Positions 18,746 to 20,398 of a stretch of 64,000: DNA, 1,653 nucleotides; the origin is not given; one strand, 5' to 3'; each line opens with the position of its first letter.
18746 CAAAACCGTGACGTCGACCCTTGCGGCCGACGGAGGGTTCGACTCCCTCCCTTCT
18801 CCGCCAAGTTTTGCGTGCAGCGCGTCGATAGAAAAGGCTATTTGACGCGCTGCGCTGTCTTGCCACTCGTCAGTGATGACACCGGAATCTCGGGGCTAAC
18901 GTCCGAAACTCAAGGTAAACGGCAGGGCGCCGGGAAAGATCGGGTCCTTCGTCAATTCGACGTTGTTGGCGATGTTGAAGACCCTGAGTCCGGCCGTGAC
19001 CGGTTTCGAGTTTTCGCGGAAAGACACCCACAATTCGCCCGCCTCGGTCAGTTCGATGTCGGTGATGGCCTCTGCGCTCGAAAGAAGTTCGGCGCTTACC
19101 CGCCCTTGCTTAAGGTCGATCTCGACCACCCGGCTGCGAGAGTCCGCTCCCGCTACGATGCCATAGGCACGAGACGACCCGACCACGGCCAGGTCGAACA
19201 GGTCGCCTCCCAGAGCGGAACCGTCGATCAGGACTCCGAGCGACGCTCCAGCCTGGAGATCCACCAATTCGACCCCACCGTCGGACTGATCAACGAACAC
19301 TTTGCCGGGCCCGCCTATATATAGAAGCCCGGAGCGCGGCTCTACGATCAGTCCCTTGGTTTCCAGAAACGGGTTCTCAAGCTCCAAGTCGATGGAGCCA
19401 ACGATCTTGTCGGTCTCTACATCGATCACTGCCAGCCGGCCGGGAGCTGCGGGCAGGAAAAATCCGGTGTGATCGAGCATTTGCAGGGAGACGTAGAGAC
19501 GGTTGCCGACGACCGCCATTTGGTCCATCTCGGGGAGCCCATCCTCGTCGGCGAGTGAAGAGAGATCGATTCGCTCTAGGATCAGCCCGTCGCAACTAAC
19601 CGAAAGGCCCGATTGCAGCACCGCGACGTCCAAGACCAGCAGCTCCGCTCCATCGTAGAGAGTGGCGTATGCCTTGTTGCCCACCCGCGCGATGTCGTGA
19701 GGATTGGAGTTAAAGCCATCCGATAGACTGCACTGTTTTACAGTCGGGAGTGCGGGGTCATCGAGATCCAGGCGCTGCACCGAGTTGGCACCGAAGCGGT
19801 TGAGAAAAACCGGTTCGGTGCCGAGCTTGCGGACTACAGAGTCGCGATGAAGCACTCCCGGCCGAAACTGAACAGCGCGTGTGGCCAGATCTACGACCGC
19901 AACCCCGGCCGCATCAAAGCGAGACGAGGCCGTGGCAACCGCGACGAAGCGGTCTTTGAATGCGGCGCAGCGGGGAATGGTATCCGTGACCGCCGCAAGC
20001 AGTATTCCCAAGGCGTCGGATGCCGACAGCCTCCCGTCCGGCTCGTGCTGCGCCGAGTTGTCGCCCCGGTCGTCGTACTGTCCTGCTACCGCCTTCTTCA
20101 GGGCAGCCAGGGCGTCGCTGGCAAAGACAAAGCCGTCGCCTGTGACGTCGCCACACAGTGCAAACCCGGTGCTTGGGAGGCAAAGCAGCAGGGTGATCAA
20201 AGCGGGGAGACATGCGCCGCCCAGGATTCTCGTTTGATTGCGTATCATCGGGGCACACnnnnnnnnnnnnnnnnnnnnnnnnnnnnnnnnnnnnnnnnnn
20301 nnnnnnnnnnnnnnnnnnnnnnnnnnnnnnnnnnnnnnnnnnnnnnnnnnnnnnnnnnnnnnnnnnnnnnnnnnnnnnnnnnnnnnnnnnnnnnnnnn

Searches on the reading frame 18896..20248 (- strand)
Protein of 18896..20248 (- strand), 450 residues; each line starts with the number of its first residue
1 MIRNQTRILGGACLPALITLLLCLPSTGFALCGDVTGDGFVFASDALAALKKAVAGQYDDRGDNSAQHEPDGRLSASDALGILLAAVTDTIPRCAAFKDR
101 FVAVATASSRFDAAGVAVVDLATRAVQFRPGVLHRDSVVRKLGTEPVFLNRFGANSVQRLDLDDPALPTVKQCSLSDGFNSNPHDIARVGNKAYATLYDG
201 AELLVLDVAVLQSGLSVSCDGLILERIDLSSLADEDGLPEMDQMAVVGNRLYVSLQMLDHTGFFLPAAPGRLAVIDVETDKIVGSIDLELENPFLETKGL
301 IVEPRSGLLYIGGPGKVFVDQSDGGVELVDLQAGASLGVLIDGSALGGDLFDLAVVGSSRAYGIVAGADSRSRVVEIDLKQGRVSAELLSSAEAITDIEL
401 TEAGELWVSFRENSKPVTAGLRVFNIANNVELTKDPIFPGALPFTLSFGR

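Call 8: search_protein_families(library=pfam, proteins=[window:18896-20248:-], max_evalue=1)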
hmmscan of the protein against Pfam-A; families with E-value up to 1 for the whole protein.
window:18896-20248:- (450 aa): 1 family
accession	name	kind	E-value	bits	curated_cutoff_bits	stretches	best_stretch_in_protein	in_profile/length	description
PF00404.24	Dockerin_1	-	0.0055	17.3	22.9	1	33-80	2-50/57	Dockerin type I domain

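Call 9: search_protein_families(library=ncbifam, proteins=[window:18896-20248:-], max_evalue=1)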
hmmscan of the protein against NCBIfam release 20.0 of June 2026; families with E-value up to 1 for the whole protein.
window:18896-20248:- (450 aa): 0 families

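Call 23: find_homologous_proteins(query=window:18896-20248:-, max_evalue=0.001)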
Query window:18896-20248:- (450 aa): 198 proteins with E <= 0.001 among 8000 candidates; the best 120 are listed.
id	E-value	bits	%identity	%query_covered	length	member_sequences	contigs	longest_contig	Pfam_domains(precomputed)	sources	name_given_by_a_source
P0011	5.1e-288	973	100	100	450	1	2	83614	-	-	-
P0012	2.2e-190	651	72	93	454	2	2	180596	-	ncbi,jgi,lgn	jgi:hypothetical protein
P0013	3.2e-174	598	72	88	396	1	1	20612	-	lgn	-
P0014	2.6e-163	562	60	96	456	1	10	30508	-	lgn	-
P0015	1.8e-154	533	59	94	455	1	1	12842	-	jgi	jgi:DNA-binding beta-propeller fold protein YncE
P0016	2.4e-141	490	56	95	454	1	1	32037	-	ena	-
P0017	9.3e-139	481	57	95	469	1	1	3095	-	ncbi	-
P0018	3.6e-129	450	51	97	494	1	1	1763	-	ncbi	-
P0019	8.6e-128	445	51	95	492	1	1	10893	-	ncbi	-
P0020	4.2e-125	436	50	96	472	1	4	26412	-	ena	-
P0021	2.0e-120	421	50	94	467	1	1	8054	-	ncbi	-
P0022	4.1e-117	410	49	94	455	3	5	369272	-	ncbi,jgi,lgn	jgi:hypothetical protein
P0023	1.3e-114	402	50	94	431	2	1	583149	-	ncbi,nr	ncbi:MAG TPA: hypothetical protein VEC57_05320 [Candidatus Limnocylindrales bacterium]|nr:hypothetic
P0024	7.1e-110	386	48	93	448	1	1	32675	-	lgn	-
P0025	4.7e-108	380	47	99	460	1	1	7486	-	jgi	jgi:DNA-binding beta-propeller fold protein YncE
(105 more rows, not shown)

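Call 37: find_encoding_contigs(protein=P0012, flank=10000, max_places=2)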
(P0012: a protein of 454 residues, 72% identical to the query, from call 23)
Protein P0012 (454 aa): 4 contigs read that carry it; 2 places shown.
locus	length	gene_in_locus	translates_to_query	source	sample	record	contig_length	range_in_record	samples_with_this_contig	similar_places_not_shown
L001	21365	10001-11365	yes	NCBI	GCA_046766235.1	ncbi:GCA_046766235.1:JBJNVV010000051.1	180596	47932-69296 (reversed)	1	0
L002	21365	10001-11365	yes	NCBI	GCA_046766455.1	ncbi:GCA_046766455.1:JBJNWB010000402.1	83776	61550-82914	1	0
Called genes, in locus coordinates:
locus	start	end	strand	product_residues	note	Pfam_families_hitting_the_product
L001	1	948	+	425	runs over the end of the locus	PF04715: (weak), PF00425:Chorismate_bind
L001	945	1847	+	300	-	PF01063:Aminotran_4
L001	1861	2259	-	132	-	-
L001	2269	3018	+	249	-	PF13489:Methyltransf_23, PF01209:Ubie_methyltran, PF05175:MTS (weak), PF03141:Methyltransf_29 (weak), PF13847:Methyltransf_31, PF08241:Methyltransf_11, PF08242:Methyltransf_12, PF13649:Methyltransf_25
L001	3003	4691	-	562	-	PF02366:PMT, PF13231:PMT_2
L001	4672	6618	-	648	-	-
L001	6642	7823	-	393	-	PF02670:DXP_reductoisom, PF08436:DXP_redisom_C, PF13288:DXPR_C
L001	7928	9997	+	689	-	PF07715:Plug, PF00593:TonB_dep_Rec_b-barrel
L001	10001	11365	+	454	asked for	-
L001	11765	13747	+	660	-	PF06980:DUF1302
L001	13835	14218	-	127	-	-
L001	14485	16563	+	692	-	-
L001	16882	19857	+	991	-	-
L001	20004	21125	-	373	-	-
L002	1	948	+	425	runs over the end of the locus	PF04715: (weak), PF00425:Chorismate_bind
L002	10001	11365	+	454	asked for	-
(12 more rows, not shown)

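Call 49: search_solved_structures(query=window:18896-20248:-, max_evalue=1)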
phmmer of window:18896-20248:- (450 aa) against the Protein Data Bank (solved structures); distinct sequences matched with E-value up to 1: 2.
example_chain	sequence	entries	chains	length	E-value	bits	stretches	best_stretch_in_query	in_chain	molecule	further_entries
1daq_A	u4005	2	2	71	0.059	15.6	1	30-88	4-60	ENDOGLUCANASE SS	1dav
2mte_A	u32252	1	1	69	0.063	15.5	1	31-88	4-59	Cellulose 1,4-beta-cellobiosidase (reducing end) CelS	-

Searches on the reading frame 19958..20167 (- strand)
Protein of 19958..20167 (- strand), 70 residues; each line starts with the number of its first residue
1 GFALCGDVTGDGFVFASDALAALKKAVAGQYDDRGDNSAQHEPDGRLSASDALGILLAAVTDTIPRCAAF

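Call 42: predict_structure(alignment_id=A3)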
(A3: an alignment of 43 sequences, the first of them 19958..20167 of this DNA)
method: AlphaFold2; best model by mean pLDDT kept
length: 70 residues; sequences in the alignment: 43
mean_pLDDT: 94.2   pTM: 0.83
mean pLDDT of the five models: 94.2, 93.4, 92.2, 91.5, 90.8
residues with pLDDT >= 90: 61; 70-90: 8; 50-70: 1; < 50: 0
segments of 3 or more residues with pLDDT < 50: none
pLDDT, mean of each block of 10 residues (from residue 1): 88 97 98 92 93 98 93
secondary structure, 60 per line:
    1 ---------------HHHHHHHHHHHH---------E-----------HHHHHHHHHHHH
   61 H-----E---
elements in order: H16-27 H49-61
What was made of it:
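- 19958..20167 (-): Dockerin module at the mature N-terminus of the 450-aa YncE-like beta-propeller protein (gene 18896-20248). It is bracketed by two invariant Cys. The AF2 model has pLDDT 94.2 (call 42).
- On Dockerin type I (Pfam PF00404): DSSP of the model shows two helices, H16-27 and H49-61, each after a loop (call 42).
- On Canonical EF-hand (e.g. PF13499): There is no entering helix before loop 1 in the model (call 42).
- The AF2 model of the weakest-scoring one has pLDDT 94 (call 42).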

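Call 44: fold_search(model_id=the predicted structure, library=pdb)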
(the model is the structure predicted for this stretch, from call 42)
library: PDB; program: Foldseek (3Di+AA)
matches with E <= 10: 40; with E <= 0.001: 0
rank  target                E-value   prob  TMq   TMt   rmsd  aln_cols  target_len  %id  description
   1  8ajy_B                2.5e-02  0.98  0.62  0.52   3.6        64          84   25  Ruminococcus flavefaciens Cohesin-Dockerin structure: dockerin from ScaH adaptor scaffoldin in complex with the cohesi (released 2022-11-02)
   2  4uyq_B                1.4e-01  0.94  0.66  0.64   3.3        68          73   19  High resolution structure of the third cohesin ScaC in complex with the ScaB dockerin with a mutation in the C-termina (released 2015-04-15)
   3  2vn5_B                3.6e-01  0.82  0.66  0.80   2.3        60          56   22  The Clostridium cellulolyticum dockerin displays a dual binding mode for its cohesin partner (released 2008-05-20)
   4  4uyp_B                3.9e-01  0.72  0.63  0.61   3.9        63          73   21  High resolution structure of the third cohesin ScaC in complex with the ScaB dockerin with a mutation in the N-termina (released 2015-04-15)
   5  5m2s_B                3.9e-01  0.57  0.61  0.55   4.9        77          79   22  R. flavefaciens' third ScaB cohesin in complex with a group 1 dockerin (released 2017-07-05)
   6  4fl4_A                3.9e-01  0.44  0.56  0.57   3.9        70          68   24  Scaffoldin conformation and dynamics revealed by a ternary complex from the Clostridium thermocellum cellulosome (released 2012-06-27)
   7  5lxv_B                4.2e-01  0.57  0.59  0.63   4.0        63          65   21  Crystal structure of Ruminococcus flavefaciens scaffoldin C cohesin in complex with a dockerin from an uncharacterized (released 2016-10-19)
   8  4fl4_J                5.2e-01  0.33  0.56  0.59   4.3        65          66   25  Scaffoldin conformation and dynamics revealed by a ternary complex from the Clostridium thermocellum cellulosome (released 2012-06-27)
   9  5n5p_B                6.1e-01  0.28  0.49  0.41   5.7        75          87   24  Crystal structure of Ruminococcus flavefaciens' type III complex containing the fifth cohesin from scaffoldin B and th (released 2018-02-28)
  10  6kge_D                7.6e-01  0.33  0.52  0.59   4.5        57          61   21  Crystal structure of CaDoc0917(R16D)-CaCohA2 complex at pH 5.5 (released 2020-07-08)
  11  5m2o_B                8.2e-01  0.28  0.56  0.54   4.0        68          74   24  R. flavefaciens' third ScaB cohesin in complex with a group 1 dockerin (released 2017-07-05)
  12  6kg9_MODEL_1_A        9.5e-01  0.23  0.47  0.49   4.4        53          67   23  Solution structure of CaDoc0917 from Clostridium acetobutylicum (released 2020-07-08)
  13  4iu3_B                1.3e+00  0.28  0.55  0.18   5.5        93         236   20  Cohesin-dockerin -X domain complex from Ruminococcus flavefacience (released 2013-04-24)
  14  4iu2_B                1.3e+00  0.28  0.58  0.18   5.9        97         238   20  Cohesin-dockerin -X domain complex from Ruminococcus flavefacience (released 2013-04-24)
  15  6kgc_B                1.3e+00  0.16  0.46  0.53   4.7        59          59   20  Crystal structure of CaDoc0917(R49D)-CaCohA2 complex at pH 5.4 (released 2020-07-08)
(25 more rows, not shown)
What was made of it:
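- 19958..20167 (-): Foldseek top hits are nearly all dockerins, TM 0.56-0.67 (call 44).
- On Dockerin type I (Pfam PF00404): E-values are weak, the best being 0.025 (call 44).
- Its Foldseek hits are almost exclusively dockerins, TM 0.56-0.67 (call 44). The fold search returns dockerins rather than calmodulin-type EF-hands (call 44).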

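Call 68: search_protein_families(library=pfam, alignment_id=A3, max_evalue=0.1)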
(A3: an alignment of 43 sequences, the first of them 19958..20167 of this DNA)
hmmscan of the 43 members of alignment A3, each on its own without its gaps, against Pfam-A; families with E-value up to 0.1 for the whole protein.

A. member 1, window:19958-20167:- (70 aa): 1 family
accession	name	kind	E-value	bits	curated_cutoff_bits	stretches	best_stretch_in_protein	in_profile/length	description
PF00404.24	Dockerin_1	-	0.0009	19.8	22.9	1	6-53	2-50/57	Dockerin type I domain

B. families by the number of members that match (of 43 scanned): 10 families
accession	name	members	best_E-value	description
PF00404.24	Dockerin_1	33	3.5e-06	Dockerin type I domain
PF13405.12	EF-hand_6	3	0.0055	EF-hand domain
PF02817.22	E3_binding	2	0.03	e3 binding domain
PF22206.1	Cas_Csm6_6H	1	0.021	CRISPR-associated protein Csm6 6H domain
PF22746.1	SHOCT-like_DUF2089-C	1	0.029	SHOCT-like domain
PF03958.22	Secretin_N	1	0.036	Bacterial type II/III secretion system short domain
PF19698.5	DUF6197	1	0.038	Family of unknown function (DUF6197)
PF14404.11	Strep_pep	1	0.039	Ribosomally synthesized peptide in Streptomyces species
PF21112.3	CsgH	1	0.042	CsgH protein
PF22039.1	HUTI_composite_bact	1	0.084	Imidazolonepropionase-like composite domain, bacteria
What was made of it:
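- On Dockerin type I (Pfam PF00404): However, 33 of 43 orthologous segments hit, with a best E of 3.5e-6 (call 68).
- For the 450-aa family, 33 of 43 orthologue segments hit (call 68).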
